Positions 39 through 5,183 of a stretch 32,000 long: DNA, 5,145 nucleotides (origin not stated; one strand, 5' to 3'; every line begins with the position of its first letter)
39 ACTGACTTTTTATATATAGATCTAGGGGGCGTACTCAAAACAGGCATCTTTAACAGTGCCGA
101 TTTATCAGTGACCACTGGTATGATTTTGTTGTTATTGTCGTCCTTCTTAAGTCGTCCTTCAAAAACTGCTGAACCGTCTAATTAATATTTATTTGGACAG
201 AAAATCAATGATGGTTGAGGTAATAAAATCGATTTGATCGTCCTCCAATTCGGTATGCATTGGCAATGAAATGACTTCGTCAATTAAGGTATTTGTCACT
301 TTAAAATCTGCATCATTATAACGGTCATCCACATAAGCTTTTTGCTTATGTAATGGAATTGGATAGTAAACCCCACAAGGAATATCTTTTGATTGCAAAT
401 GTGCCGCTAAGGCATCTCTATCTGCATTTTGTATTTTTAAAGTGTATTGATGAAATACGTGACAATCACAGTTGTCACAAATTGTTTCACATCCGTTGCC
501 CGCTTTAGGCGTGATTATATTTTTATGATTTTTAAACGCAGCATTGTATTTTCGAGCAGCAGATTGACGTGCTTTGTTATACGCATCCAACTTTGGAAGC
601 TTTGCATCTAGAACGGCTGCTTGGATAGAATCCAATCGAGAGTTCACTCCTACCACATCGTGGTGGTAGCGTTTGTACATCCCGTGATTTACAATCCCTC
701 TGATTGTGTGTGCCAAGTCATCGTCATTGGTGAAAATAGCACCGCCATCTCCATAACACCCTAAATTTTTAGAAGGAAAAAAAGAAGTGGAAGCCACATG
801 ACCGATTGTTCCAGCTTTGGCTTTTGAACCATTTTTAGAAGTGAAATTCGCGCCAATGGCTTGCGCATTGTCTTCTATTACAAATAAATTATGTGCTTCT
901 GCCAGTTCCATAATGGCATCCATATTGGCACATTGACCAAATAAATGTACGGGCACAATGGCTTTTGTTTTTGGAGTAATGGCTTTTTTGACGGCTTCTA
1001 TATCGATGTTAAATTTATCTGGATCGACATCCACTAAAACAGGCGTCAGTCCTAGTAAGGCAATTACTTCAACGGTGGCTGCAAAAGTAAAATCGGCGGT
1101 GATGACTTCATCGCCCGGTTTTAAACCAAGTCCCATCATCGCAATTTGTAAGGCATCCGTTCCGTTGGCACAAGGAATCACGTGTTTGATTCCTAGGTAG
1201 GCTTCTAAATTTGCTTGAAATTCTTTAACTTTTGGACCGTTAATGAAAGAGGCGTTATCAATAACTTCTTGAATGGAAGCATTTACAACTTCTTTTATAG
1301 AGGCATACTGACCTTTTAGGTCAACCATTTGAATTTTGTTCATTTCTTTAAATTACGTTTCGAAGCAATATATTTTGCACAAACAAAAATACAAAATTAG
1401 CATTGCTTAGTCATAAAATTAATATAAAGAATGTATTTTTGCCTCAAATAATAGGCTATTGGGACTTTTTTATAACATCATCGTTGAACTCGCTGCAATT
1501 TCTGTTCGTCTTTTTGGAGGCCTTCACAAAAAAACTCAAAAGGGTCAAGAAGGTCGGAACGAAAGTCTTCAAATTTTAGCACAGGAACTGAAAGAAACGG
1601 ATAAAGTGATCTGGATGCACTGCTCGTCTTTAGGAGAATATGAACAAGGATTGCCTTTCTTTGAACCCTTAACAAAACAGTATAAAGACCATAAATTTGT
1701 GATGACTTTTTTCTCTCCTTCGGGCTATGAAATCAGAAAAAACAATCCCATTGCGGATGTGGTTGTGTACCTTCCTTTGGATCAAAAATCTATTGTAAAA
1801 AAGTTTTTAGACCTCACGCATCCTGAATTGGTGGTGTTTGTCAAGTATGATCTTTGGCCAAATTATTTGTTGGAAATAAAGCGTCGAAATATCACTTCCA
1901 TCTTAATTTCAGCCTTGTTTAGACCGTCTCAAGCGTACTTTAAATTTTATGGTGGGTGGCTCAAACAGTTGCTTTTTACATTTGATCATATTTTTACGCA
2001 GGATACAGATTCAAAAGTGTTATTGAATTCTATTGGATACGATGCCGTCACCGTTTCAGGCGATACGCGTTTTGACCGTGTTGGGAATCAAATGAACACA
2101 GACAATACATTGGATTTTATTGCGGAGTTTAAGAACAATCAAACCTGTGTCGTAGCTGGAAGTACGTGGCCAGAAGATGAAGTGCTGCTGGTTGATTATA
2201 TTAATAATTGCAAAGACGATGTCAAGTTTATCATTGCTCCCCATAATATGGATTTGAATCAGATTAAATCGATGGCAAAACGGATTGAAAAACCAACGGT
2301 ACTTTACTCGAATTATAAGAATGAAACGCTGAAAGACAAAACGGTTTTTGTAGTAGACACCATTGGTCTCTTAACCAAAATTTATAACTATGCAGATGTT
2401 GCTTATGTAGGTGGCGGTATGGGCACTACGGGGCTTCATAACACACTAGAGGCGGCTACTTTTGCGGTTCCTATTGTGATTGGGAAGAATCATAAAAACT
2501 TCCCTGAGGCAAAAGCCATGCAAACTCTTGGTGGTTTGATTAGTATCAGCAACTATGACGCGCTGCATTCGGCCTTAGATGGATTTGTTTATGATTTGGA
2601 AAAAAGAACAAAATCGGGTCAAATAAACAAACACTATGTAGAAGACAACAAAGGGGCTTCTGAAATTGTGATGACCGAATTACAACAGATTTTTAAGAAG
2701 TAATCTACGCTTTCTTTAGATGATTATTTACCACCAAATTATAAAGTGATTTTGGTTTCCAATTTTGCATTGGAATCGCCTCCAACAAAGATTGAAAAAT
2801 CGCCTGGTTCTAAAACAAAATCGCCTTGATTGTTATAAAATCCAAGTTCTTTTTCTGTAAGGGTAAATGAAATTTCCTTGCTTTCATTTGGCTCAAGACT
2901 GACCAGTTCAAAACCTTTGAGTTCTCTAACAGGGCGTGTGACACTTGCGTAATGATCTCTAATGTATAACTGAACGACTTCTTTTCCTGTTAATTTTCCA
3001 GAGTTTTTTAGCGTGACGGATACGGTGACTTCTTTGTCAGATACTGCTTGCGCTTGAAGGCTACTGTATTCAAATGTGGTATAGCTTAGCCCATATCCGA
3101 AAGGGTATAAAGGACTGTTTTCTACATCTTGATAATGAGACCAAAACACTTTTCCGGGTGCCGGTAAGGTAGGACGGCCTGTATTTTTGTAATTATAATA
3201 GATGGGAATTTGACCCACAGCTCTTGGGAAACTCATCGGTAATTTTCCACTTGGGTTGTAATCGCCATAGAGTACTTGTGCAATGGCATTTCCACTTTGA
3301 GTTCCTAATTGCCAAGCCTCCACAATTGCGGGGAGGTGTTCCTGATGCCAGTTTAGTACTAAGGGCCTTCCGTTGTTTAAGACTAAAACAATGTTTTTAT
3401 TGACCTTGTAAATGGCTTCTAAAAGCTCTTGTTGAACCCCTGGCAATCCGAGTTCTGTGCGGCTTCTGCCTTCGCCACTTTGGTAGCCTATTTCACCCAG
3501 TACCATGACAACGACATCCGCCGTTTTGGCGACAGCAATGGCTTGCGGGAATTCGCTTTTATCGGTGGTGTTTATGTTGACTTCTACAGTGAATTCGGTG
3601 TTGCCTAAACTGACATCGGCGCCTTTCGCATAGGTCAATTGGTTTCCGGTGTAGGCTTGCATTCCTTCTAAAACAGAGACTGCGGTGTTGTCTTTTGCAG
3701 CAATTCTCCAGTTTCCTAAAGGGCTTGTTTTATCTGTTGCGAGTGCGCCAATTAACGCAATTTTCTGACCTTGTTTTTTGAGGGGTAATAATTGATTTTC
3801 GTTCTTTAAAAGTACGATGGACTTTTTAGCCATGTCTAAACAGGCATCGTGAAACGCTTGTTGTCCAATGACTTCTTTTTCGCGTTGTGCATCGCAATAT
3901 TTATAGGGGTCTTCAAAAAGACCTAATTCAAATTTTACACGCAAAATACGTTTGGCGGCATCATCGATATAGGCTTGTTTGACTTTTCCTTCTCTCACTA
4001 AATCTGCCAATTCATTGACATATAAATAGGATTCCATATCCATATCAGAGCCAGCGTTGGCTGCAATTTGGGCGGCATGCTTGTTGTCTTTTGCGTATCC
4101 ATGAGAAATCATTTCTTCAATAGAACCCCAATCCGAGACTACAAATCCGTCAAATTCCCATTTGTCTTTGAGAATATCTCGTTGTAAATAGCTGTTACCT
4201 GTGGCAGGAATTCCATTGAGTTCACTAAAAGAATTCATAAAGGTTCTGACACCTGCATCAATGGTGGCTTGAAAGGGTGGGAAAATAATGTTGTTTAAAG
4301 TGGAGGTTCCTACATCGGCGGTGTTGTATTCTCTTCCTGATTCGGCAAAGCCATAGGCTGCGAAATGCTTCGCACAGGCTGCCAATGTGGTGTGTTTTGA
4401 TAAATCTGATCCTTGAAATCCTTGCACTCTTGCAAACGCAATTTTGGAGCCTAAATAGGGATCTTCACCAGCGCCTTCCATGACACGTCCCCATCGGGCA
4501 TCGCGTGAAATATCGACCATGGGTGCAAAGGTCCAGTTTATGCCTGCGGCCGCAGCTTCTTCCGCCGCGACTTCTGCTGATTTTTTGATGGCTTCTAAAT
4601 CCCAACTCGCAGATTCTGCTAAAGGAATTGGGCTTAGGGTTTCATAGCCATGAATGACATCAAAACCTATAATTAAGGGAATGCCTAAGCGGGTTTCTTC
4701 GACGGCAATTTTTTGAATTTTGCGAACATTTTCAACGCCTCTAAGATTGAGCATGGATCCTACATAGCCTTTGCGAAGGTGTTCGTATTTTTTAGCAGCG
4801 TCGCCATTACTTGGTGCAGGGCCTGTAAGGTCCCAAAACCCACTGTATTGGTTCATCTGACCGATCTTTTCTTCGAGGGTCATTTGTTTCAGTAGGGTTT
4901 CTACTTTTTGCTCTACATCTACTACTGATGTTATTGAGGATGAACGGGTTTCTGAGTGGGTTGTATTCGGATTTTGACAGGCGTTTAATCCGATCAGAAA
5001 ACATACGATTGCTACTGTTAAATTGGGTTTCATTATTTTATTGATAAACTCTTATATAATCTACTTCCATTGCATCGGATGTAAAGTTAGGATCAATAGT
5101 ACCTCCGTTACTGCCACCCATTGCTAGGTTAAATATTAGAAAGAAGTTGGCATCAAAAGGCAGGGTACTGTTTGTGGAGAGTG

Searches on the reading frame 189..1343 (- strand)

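Call 59: search_protein_families(library=pfam, proteins=[window:189-1343:-], max_evalue=0.00001)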
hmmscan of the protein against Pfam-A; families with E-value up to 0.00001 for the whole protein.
window:189-1343:- (384 aa): 4 families
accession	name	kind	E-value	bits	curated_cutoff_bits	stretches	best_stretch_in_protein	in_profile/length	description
PF01041.23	DegT_DnrJ_EryC1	-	4.9e-113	378.5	19.8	1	16-377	3-358/360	DegT/DnrJ/EryC1/StrS aminotransferase family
PF00155.27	Aminotran_1_2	-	1.8e-13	50.9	19.7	1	15-250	18-267/361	Aminotransferase class I and II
PF01212.27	Beta_elim_lyase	-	5.6e-10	39.4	27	1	19-215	14-221/288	Beta-eliminating lyase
PF00266.25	Aminotran_5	-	2.1e-07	30.7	21.5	1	47-164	53-181/371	Aminotransferase class-V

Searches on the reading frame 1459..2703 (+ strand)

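Call 59: search_protein_families(library=pfam, proteins=[window:1459-2703:+], max_evalue=0.00001)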
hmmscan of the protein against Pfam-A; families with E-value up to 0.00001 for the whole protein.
window:1459-2703:+ (414 aa): 1 family
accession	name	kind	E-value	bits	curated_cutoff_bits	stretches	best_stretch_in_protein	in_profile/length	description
PF04413.22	Glycos_transf_N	-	6e-43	146.9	23.9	1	37-207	7-179/179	3-Deoxy-D-manno-octulosonic-acid transferase (kdotransferase)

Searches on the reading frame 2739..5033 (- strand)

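Call 59: search_protein_families(library=pfam, proteins=[window:2739-5033:-], max_evalue=0.00001)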
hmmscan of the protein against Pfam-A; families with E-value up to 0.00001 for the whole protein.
window:2739-5033:- (764 aa): 3 families
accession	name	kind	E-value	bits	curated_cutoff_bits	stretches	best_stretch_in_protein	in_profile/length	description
PF00933.27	Glyco_hydro_3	-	1.1e-67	229.1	27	1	52-366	1-316/316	Glycosyl hydrolase family 3 N terminal domain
PF01915.27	Glyco_hydro_3_C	-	3.2e-60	204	31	1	406-651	1-200/200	Glycosyl hydrolase family 3 C-terminal domain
PF14310.12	Fn3-like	-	6.4e-25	87.5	25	1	685-754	1-71/71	Fibronectin type III-like domain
